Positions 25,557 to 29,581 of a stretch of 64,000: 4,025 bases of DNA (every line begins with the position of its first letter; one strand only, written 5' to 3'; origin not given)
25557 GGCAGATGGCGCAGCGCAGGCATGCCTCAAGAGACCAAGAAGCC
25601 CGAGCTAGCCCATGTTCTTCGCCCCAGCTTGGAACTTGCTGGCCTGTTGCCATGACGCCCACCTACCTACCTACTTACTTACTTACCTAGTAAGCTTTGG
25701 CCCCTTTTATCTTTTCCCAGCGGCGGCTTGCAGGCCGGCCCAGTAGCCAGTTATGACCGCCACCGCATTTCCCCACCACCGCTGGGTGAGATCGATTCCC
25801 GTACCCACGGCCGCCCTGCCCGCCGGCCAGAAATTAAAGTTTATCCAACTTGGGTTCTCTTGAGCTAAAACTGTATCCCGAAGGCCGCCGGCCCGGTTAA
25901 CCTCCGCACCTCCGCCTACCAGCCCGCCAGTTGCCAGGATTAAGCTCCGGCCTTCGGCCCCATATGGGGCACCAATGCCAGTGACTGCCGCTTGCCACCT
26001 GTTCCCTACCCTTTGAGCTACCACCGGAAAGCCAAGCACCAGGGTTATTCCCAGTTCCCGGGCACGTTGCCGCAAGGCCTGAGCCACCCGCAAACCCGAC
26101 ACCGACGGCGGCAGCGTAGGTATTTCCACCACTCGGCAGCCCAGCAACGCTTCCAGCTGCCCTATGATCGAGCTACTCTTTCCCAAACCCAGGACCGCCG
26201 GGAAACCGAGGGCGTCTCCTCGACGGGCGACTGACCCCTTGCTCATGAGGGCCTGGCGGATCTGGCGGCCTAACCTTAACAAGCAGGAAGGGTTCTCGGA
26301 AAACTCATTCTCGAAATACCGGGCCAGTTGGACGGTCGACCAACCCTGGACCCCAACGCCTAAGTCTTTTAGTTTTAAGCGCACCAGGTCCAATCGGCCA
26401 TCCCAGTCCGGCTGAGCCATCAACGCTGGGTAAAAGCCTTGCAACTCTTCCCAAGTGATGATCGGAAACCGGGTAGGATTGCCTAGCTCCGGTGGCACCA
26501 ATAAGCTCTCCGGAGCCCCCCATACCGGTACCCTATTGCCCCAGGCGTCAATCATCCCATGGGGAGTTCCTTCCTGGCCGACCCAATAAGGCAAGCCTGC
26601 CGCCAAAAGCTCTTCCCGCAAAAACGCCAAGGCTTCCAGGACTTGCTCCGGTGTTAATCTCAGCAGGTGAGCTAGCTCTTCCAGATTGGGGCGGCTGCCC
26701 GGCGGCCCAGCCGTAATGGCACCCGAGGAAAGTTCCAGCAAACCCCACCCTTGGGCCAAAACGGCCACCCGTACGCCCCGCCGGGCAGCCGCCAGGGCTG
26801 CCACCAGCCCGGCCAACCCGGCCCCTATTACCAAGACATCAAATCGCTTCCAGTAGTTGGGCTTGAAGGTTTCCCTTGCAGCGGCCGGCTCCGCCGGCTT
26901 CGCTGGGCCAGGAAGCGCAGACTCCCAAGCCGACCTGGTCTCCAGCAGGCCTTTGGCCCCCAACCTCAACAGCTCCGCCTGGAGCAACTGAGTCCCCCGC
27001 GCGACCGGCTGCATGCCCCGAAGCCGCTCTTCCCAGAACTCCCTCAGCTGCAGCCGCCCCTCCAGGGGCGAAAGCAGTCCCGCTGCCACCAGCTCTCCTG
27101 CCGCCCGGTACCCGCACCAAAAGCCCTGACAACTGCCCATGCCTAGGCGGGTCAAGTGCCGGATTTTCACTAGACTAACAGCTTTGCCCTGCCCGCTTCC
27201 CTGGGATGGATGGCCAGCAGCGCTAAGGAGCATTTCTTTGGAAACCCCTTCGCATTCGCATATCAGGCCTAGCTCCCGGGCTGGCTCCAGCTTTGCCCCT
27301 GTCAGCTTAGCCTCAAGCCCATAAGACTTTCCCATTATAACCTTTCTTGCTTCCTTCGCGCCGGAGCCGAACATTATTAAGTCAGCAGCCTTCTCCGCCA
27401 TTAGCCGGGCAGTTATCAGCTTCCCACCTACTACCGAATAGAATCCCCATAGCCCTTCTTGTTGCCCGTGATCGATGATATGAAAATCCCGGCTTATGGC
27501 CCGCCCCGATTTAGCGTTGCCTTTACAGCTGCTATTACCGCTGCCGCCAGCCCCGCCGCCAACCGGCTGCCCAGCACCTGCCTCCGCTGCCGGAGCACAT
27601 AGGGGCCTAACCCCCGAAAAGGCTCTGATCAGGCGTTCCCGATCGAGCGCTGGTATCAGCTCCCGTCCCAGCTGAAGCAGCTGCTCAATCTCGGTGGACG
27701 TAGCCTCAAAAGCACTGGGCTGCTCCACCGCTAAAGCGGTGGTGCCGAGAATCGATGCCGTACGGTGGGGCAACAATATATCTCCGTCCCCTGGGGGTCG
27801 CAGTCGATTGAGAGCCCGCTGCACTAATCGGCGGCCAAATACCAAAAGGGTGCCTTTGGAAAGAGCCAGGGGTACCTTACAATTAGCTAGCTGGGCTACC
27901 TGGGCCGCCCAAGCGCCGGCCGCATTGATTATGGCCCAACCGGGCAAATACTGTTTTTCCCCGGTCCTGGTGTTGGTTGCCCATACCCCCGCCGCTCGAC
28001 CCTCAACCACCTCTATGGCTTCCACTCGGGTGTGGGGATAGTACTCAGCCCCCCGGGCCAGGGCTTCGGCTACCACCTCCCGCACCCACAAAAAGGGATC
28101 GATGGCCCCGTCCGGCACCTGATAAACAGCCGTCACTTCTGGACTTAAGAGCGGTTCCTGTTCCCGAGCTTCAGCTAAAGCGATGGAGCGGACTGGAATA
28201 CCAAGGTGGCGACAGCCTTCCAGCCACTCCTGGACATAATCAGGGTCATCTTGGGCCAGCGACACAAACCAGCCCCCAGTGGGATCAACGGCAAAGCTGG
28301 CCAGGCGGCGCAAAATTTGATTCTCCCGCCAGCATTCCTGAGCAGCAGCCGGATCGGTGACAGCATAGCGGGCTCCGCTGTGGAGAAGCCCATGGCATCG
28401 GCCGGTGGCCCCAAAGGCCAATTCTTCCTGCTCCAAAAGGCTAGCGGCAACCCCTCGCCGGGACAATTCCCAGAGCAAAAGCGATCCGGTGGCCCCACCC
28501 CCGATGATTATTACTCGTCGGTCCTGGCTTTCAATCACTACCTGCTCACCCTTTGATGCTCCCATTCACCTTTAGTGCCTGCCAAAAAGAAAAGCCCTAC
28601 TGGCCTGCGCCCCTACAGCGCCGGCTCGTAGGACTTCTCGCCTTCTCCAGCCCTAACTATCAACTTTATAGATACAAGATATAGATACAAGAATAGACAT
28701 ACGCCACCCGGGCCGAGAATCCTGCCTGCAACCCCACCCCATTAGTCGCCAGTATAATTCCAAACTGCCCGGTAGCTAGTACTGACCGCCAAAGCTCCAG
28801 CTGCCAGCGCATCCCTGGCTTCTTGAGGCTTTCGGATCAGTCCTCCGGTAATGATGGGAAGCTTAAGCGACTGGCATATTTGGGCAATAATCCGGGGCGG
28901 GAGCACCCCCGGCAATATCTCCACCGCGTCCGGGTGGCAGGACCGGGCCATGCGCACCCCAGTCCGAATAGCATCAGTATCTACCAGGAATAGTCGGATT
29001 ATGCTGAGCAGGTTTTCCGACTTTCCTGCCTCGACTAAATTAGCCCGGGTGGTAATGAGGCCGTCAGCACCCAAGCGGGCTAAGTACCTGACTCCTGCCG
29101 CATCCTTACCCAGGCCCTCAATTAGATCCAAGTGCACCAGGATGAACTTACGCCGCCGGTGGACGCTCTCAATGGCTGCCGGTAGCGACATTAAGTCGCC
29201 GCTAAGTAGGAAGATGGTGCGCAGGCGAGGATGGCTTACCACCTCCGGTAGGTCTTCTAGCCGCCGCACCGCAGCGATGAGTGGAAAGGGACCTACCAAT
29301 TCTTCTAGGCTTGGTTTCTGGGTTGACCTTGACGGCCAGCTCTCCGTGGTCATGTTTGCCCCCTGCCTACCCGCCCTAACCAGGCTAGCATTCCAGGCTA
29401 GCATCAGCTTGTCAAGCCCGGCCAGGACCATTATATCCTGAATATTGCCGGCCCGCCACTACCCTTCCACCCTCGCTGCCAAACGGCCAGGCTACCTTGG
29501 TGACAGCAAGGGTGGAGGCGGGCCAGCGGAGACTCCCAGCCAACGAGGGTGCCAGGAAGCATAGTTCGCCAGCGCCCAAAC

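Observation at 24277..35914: A glycyl-radical enzyme embedded in a GlpP / glycerol-3-phosphate regulon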

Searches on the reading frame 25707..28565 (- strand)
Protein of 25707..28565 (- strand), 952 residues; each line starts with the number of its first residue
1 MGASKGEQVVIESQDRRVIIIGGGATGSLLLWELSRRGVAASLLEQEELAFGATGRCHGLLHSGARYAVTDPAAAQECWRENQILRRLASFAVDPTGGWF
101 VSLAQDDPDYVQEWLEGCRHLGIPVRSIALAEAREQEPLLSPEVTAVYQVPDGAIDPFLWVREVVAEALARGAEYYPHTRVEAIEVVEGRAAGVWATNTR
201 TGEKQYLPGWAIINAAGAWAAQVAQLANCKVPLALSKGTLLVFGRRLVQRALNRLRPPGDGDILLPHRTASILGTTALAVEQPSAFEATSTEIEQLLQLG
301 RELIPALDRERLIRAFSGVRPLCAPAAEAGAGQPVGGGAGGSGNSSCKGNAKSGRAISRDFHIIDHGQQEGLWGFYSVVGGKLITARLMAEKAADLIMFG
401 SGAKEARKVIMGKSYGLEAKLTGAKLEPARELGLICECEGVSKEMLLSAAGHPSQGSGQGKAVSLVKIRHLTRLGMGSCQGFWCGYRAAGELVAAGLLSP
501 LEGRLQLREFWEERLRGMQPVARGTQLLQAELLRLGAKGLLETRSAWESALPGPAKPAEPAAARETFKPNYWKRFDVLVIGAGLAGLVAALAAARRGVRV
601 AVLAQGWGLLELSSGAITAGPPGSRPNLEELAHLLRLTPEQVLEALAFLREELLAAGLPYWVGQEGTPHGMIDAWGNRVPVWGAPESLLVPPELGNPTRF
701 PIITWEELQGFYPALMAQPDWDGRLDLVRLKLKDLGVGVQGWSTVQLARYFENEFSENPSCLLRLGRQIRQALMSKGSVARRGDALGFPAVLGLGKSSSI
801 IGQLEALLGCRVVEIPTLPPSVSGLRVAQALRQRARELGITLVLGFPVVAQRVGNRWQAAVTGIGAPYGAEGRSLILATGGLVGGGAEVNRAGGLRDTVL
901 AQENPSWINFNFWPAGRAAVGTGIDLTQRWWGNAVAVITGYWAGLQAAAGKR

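Call 3: search_protein_families(library=pfam, proteins=[window:25707-28565:-])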
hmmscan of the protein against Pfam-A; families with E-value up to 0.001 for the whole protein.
window:25707-28565:- (952 aa): 12 families
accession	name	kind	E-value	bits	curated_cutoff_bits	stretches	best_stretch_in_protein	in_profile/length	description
PF01266.30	DAO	-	3.1e-56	191.9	27.9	2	17-338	1-322/353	FAD dependent oxidoreductase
PF00890.30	FAD_binding_2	-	6.8e-15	55.6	20.4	1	576-618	1-46/414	FAD binding domain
PF03486.20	HI0933_like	-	3.7e-07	30.3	50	0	576-605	2-31/244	HI0933-like protein Rossmann domain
PF01494.25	FAD_binding_3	-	3.8e-07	30.1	22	0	575-604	2-31/349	FAD binding domain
PF07992.20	Pyr_redox_2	-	4e-07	30.2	26.1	1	575-603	1-29/291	Pyridine nucleotide-disulphide oxidoreductase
PF13450.12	NAD_binding_8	-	1.4e-06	28.9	21.9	1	579-606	1-28/68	NAD(P)-binding Rossmann-like domain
PF01134.28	GIDA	-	3.3e-06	26.9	22.1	1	576-605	1-30/391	Glucose inhibited division protein A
PF13241.12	NAD_binding_7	-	4.8e-05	24.3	22.1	0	53-127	19-91/104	Putative NAD(P)-binding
PF01946.23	Thi4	-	0.0006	19.5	26.2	0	574-605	17-49/235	Thi4 family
PF04324.20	Fer2_BFD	-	0.00068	20.4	26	0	434-487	1-43/50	BFD-like [2Fe-2S] binding domain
PF00070.33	Pyr_redox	-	0.00069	20.5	22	0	577-604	2-29/82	Pyridine nucleotide-disulphide oxidoreductase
PF12831.13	FAD_oxidored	-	0.00079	19.3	27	1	576-603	1-28/416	FAD dependent oxidoreductase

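Call 4: search_protein_families(library=ncbifam, proteins=[window:25707-28565:-])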
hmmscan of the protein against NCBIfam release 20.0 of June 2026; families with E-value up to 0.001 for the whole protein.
window:25707-28565:- (952 aa): 66 families (the best 25 are shown)
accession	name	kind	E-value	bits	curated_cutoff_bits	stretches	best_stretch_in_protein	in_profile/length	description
TIGR03377.1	glycerol3P_GlpA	equivalog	1.1e-147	492.8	552.8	3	18-326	2-310/530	anaerobic glycerol-3-phosphate dehydrogenase subunit GlpA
NF008313.0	PRK11101.1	equivalog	7.7e-117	391.1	425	3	12-328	5-323/548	anaerobic glycerol-3-phosphate dehydrogenase subunit A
NF003726.0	PRK05329.2-5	equivalog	1.3e-36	126.3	354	1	576-901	3-328/415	glycerol-3-phosphate dehydrogenase subunit GlpB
NF003725.0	PRK05329.2-4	equivalog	9e-30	103.9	345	1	573-900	7-338/429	glycerol-3-phosphate dehydrogenase subunit GlpB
NF003720.0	PRK05329.1-3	equivalog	3.2e-28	98.5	313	1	574-888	2-329/437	glycerol-3-phosphate dehydrogenase subunit GlpB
TIGR03378.1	glycerol3P_GlpB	equivalog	1.5e-27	96.7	174.15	1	575-888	1-327/419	anaerobic glycerol-3-phosphate dehydrogenase subunit GlpB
NF008899.0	PRK12266.1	equivalog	4.8e-26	91.3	360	1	15-327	6-330/508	glycerol-3-phosphate dehydrogenase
NF003724.0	PRK05329.2-3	equivalog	6.8e-23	81.3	327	2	780-900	210-332/426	glycerol-3-phosphate dehydrogenase subunit GlpB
NF009906.0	PRK13369.1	equivalog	9.2e-22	77.2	352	1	15-326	6-328/502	glycerol-3-phosphate dehydrogenase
NF003722.0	PRK05329.1-5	equivalog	1.4e-21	77.2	349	2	768-893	205-334/428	glycerol-3-phosphate dehydrogenase subunit GlpB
NF003719.0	PRK05329.1-2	equivalog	2.1e-18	66.4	359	1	574-862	2-299/423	glycerol-3-phosphate dehydrogenase subunit GlpB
TIGR02352.1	thiamin_ThiO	equivalog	1.1e-16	60.9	250.8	1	18-322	1-305/351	glycine oxidase ThiO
NF002480.1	PRK01747.1-1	equivalog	6.3e-15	54.6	540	2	13-229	246-461/645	bifunctional tRNA (5-methylaminomethyl-2-thiouridine)(34)-methyltransferase MnmC2/FAD-dependent 5-carboxymethylaminomethyl-2-thiouridine(34)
NF033460.1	glycerol3P_ox_II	equivalog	2.6e-14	53.2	460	1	18-322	4-317/361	type 2 glycerol-3-phosphate oxidase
NF003721.0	PRK05329.1-4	equivalog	1.7e-13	50.4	403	2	780-884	220-324/428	glycerol-3-phosphate dehydrogenase subunit GlpB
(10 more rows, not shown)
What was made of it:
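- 25707..28565 (-): glpA-glpB fusion, 952 aa: the flavoprotein subunits of anaerobic G3P dehydrogenase. GlpB models match residues 573-901 (call 4).
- Checked: glpA-glpB fusion, 25707-28565, 952 aa: GlpA models match residues 12-328 and GlpB models match 573-901 (calls 3, 4).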

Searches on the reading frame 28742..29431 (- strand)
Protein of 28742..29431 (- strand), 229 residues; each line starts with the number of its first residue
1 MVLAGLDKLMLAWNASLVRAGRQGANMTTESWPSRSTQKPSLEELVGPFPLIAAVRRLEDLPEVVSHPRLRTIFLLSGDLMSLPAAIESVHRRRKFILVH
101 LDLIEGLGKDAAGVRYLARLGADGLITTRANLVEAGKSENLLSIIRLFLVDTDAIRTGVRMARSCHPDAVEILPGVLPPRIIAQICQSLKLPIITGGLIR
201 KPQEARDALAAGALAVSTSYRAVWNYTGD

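Call 3: search_protein_families(library=pfam, proteins=[window:28742-29431:-])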
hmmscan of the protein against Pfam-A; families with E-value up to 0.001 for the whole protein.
window:28742-29431:- (229 aa): 1 family
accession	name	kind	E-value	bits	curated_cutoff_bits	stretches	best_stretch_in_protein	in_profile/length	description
PF04309.18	G3P_antiterm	-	4.8e-56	189.3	27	1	52-224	2-173/173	Glycerol-3-phosphate responsive antiterminator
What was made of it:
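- Checked: glpP, 28742-29431: Pfam G3P_antiterm, 4.8e-56 (call 3).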

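Call 4: search_protein_families(library=ncbifam, proteins=[window:28742-29431:-])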
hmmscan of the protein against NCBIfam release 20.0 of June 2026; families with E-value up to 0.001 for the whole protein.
window:28742-29431:- (229 aa): 1 family
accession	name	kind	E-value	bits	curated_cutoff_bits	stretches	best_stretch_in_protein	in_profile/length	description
NF003198.0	PRK04169.1-2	subfamily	0.00034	19.8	247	0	177-216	184-223/249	geranylgeranylglyceryl/heptaprenylglyceryl phosphate synthase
